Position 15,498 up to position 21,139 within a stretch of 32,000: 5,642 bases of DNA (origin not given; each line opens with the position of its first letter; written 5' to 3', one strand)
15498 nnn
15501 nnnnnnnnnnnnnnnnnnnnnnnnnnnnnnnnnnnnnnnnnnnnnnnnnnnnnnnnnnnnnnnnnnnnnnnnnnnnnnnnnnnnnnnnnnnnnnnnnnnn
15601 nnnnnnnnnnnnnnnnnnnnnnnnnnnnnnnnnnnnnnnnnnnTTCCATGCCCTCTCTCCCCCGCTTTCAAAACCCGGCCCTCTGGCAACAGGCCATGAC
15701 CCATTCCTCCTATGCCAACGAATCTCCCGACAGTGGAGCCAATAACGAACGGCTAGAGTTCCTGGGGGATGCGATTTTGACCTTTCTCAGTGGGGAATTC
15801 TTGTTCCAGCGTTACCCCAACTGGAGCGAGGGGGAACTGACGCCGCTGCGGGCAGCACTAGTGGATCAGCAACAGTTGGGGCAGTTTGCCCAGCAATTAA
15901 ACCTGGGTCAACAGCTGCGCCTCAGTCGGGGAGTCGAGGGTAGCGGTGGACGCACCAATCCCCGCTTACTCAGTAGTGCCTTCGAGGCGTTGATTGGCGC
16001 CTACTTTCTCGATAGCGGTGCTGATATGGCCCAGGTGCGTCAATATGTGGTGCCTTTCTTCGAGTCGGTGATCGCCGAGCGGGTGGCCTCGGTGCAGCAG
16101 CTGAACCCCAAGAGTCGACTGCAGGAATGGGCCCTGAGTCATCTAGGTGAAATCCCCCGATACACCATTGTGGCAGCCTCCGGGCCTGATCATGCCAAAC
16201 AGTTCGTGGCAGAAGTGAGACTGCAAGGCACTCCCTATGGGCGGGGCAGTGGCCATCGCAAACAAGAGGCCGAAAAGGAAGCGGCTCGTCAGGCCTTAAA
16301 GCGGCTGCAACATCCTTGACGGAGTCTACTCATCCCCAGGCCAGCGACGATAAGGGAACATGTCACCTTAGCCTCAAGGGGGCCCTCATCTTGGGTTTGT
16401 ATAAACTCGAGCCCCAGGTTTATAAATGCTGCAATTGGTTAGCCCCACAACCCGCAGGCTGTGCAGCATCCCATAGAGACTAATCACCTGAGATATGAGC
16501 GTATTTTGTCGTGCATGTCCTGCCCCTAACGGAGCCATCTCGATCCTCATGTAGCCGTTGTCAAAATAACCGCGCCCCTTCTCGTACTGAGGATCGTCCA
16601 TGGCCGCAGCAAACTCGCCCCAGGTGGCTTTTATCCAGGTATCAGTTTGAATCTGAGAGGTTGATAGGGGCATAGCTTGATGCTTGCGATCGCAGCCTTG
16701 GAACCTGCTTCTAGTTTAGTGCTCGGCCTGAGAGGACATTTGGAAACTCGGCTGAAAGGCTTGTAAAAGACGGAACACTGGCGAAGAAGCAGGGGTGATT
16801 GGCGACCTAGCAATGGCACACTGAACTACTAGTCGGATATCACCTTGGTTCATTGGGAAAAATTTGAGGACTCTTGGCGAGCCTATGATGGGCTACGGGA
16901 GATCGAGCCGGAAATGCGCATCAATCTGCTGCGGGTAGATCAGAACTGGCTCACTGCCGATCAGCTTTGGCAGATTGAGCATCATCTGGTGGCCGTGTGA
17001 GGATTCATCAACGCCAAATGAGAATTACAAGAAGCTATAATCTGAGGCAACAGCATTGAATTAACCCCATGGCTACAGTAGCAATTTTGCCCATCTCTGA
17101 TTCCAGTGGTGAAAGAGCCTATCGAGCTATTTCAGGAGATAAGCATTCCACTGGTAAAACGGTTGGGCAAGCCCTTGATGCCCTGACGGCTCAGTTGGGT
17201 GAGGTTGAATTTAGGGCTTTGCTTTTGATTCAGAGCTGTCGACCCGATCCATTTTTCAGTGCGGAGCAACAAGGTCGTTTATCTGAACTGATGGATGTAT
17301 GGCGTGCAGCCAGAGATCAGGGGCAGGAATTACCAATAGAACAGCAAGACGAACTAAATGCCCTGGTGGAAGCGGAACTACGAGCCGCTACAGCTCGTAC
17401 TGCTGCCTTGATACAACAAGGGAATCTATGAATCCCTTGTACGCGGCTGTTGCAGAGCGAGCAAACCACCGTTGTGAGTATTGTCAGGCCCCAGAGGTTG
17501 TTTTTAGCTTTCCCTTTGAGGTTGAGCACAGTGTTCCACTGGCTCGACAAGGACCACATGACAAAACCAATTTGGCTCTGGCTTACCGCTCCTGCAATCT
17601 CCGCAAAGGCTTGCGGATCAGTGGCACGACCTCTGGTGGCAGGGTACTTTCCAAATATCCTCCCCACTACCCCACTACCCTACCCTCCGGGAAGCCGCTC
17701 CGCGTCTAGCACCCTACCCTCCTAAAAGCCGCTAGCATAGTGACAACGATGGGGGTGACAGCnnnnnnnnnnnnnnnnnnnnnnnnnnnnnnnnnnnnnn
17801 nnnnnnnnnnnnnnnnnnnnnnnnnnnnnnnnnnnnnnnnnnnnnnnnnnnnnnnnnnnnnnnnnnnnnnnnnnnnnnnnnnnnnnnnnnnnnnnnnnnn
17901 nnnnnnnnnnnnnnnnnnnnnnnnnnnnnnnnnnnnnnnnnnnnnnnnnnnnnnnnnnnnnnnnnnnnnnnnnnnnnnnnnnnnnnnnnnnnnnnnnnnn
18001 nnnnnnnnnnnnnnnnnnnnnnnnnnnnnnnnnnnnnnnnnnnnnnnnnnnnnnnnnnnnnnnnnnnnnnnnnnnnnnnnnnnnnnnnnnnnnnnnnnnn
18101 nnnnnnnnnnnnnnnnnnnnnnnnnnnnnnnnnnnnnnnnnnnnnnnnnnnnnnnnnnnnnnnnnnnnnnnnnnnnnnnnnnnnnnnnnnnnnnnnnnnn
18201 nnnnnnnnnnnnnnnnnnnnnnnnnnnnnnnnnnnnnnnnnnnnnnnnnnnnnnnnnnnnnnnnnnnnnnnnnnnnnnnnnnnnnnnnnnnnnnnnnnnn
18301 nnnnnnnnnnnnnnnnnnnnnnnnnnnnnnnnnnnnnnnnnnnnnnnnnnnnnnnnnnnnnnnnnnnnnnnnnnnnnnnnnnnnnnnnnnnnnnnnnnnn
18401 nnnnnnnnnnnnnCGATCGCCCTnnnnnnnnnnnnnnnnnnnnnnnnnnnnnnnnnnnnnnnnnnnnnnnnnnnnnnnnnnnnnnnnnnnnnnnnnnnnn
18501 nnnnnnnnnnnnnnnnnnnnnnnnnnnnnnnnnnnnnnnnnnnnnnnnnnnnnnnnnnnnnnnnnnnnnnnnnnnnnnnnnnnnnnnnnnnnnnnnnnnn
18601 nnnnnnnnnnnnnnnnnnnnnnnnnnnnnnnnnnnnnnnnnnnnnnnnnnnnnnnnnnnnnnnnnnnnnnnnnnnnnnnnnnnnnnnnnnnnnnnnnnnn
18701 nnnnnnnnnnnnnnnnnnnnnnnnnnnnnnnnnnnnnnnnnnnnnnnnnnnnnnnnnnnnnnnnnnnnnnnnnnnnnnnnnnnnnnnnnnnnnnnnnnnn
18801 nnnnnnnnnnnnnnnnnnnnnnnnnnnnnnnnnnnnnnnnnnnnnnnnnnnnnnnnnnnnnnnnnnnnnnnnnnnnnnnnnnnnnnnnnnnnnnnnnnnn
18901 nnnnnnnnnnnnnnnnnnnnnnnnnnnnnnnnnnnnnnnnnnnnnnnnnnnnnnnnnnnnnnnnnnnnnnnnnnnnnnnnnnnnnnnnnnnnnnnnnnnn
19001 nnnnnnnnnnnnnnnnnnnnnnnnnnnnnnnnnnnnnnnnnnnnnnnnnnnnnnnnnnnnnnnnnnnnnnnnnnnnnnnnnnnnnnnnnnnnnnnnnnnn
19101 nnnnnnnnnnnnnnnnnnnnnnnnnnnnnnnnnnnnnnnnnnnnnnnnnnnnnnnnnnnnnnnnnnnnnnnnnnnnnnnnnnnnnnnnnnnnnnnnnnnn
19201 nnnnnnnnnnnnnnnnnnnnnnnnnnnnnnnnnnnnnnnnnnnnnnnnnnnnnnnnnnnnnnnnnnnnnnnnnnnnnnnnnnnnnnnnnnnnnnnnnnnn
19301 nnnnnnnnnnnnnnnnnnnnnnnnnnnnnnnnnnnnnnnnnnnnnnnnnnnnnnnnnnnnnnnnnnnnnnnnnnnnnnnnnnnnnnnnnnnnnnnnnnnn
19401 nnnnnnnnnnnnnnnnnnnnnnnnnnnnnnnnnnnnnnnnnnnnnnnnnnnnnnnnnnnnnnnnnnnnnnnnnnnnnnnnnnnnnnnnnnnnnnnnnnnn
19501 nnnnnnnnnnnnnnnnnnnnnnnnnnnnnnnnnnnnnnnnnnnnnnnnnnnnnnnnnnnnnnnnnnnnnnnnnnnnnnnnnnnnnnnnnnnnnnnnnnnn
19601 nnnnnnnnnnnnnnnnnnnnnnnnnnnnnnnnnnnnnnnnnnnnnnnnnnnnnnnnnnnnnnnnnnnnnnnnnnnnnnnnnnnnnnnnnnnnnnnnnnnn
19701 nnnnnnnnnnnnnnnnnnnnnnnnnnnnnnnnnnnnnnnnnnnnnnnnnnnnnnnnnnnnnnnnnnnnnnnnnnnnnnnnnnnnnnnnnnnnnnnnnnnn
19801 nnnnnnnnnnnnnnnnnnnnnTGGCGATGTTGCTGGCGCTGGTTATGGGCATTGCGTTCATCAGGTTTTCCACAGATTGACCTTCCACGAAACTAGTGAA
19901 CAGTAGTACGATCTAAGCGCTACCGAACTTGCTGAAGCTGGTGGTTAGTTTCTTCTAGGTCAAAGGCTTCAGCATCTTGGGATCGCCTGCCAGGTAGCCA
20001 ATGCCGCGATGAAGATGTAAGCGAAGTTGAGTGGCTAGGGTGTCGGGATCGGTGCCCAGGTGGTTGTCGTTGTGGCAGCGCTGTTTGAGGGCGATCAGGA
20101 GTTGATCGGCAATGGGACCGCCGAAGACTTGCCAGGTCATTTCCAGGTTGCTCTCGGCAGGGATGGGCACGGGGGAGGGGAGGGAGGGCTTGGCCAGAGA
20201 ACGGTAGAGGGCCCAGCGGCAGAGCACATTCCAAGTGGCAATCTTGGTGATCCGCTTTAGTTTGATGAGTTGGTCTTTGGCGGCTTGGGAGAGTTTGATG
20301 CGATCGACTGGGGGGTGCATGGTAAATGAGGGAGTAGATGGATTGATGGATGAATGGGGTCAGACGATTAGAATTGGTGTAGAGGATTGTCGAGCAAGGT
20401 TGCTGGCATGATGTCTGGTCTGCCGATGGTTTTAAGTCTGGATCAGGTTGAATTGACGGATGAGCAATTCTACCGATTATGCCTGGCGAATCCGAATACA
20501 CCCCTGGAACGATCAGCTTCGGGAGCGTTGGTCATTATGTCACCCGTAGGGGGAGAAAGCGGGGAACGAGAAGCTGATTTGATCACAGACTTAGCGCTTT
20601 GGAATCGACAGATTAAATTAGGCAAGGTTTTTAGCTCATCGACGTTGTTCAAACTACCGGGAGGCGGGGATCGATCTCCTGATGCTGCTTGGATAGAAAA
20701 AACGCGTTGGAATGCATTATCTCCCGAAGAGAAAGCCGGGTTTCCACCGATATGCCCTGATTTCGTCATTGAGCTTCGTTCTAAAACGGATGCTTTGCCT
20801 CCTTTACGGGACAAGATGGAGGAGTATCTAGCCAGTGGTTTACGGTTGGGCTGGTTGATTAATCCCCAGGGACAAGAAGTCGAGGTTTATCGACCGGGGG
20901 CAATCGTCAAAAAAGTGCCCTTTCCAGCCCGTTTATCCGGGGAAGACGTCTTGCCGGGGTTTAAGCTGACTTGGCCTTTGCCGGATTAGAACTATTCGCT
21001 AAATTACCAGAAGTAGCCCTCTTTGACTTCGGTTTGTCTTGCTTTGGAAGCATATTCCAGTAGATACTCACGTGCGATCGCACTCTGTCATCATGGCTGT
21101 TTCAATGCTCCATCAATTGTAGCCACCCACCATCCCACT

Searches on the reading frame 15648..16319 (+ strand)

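Call 39: search_protein_families(library=pfam, max_evalue=0.001, proteins=[window:15648-16319:+])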
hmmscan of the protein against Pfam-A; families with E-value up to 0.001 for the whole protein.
window:15648-16319:+ (223 aa): 3 families
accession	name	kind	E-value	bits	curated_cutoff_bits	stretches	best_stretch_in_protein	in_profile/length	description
PF14622.11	Ribonucleas_3_3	-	1.3e-33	116.3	35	1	10-129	2-117/128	Ribonuclease-III-like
PF00636.31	Ribonuclease_3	-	3.5e-22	79.5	27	1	34-124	1-102/102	Ribonuclease III domain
PF00035.32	dsrm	-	1e-16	61.7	23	1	154-220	1-66/66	Double-stranded RNA binding motif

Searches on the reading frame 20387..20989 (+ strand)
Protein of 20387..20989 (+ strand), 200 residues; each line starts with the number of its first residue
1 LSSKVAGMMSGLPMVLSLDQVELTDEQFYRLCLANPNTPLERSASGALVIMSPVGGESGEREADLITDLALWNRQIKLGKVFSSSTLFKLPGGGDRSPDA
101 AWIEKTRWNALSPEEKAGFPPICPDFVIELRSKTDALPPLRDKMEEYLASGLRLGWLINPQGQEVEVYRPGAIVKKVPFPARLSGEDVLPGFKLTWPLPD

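Call 39: search_protein_families(library=pfam, max_evalue=0.001, proteins=[window:20387-20989:+])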
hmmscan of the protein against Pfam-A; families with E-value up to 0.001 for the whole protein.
window:20387-20989:+ (200 aa): 1 family
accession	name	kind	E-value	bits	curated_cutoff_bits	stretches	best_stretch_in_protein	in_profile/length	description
PF05685.18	Uma2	-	9.5e-43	146.1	27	1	26-195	2-170/172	Putative restriction endonuclease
